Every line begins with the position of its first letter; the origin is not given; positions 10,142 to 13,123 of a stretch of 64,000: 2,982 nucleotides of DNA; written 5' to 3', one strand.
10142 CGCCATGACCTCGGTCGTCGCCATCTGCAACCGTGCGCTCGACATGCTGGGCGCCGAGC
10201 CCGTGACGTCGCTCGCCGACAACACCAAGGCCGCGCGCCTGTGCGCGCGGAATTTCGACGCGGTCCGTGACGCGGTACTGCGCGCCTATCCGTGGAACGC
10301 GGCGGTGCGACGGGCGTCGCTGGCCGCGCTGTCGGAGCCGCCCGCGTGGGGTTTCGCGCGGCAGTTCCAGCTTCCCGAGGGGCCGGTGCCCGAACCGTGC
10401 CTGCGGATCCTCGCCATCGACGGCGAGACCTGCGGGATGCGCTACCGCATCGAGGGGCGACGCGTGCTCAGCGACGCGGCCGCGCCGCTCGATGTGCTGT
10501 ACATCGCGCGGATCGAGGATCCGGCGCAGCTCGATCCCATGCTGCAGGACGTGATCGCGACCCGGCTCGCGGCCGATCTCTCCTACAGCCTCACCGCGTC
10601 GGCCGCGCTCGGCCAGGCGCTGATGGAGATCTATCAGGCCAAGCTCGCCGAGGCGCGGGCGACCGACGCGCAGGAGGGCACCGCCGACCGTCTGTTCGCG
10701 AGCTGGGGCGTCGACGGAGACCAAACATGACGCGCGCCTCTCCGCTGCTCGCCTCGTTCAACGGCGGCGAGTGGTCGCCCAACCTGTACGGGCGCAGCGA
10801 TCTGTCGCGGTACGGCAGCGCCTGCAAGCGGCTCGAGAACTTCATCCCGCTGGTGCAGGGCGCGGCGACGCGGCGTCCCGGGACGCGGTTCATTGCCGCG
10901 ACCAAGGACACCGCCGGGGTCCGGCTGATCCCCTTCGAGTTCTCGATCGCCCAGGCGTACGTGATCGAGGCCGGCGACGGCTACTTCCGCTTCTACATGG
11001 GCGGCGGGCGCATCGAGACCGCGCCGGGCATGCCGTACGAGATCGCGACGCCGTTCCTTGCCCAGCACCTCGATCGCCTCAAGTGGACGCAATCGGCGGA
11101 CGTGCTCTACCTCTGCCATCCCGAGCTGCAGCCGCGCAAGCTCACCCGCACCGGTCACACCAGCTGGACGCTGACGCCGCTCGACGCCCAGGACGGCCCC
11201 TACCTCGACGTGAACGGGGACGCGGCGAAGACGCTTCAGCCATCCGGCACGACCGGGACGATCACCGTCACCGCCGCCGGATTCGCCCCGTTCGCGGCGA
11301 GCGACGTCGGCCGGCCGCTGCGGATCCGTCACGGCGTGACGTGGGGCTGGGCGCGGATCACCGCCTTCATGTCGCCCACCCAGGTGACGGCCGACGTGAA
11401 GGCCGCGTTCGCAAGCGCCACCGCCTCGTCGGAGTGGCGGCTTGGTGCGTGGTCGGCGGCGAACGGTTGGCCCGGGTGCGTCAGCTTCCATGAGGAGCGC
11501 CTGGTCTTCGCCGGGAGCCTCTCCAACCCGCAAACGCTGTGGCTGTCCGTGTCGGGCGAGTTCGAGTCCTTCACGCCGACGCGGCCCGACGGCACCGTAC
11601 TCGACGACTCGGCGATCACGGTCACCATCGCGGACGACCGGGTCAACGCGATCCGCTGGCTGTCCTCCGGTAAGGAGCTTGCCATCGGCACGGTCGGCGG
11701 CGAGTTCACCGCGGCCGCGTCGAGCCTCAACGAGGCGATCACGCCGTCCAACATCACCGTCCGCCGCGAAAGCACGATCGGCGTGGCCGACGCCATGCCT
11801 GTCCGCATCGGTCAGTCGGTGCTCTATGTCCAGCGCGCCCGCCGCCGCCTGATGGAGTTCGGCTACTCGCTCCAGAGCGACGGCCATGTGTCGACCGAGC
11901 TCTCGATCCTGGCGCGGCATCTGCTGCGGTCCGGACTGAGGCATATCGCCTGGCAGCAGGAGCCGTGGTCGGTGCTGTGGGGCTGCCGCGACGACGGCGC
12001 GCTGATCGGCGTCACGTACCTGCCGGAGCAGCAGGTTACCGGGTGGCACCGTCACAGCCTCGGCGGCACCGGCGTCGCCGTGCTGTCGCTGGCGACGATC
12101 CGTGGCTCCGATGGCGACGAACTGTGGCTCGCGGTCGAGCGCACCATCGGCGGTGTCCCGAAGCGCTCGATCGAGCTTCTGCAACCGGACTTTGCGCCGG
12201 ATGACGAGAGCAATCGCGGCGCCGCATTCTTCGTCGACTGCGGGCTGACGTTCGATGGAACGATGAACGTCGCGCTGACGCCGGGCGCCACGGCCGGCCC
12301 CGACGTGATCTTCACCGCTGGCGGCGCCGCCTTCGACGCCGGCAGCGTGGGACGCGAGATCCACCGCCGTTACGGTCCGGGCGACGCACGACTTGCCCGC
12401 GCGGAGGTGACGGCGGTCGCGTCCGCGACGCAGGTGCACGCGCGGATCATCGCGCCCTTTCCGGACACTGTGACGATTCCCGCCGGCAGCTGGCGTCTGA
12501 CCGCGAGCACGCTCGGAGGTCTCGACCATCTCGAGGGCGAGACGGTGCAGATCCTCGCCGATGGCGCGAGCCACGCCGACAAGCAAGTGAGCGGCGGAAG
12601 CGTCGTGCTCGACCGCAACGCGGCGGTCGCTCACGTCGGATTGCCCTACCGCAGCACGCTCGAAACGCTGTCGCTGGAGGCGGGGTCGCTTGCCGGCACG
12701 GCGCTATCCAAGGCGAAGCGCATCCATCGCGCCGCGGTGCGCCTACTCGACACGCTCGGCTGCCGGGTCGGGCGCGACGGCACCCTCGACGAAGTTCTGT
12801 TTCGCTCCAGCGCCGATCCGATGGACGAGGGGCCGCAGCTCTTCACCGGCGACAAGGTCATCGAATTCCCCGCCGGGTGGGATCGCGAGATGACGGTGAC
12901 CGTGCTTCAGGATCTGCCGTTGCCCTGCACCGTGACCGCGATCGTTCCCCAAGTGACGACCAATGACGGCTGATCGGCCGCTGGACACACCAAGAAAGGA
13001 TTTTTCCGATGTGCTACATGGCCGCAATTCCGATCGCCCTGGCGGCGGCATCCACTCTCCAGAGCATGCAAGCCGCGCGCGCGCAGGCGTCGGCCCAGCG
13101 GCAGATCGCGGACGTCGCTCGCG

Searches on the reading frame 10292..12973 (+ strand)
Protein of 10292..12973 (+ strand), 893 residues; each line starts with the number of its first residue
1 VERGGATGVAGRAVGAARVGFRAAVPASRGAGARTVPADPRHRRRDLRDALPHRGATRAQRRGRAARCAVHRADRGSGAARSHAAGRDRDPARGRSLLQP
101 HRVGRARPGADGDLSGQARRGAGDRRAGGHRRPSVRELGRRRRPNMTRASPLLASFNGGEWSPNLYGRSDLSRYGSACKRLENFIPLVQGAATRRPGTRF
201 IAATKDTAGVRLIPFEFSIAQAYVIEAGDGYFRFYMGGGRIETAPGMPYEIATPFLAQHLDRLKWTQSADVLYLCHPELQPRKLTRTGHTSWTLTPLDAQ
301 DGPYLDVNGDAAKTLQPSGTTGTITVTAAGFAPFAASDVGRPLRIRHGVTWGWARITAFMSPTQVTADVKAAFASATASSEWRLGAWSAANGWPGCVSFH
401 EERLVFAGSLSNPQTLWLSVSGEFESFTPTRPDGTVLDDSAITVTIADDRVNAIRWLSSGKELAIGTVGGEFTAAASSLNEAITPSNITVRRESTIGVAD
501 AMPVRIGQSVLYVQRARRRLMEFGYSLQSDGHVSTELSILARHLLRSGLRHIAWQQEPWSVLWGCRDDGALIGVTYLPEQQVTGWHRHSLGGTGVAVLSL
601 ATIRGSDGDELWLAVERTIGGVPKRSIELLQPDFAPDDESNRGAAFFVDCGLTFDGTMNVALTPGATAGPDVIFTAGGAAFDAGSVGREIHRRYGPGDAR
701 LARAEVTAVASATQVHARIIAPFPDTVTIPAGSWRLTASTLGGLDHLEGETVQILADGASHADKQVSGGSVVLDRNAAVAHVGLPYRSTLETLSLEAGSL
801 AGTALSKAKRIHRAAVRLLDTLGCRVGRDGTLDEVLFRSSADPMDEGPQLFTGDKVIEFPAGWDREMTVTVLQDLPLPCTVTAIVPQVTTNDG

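Call 13: search_protein_families(library=pfam, proteins=[window:10292-12973:+], max_evalue=0.01)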
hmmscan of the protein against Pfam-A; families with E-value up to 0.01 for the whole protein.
window:10292-12973:+ (893 aa): 0 families

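Call 103: search_protein_families(library=phrogs, proteins=[window:10292-12973:+], max_evalue=0.001)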
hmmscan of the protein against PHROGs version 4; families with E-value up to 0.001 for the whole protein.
window:10292-12973:+ (893 aa): 5 families
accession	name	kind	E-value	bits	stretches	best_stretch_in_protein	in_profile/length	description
phrog_376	-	tail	1.7e-207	692.2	2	349-892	255-711/712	tail protein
phrog_15566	-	tail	6.3e-100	336.3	1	371-892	25-551/552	tail protein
phrog_20269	-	unknown function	1.4e-52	180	1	153-343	7-198/374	-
phrog_30010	-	unknown function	1.6e-33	117.2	1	518-783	189-463/517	-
phrog_457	-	tail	0.00044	19.9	0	397-603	357-561/793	tail protein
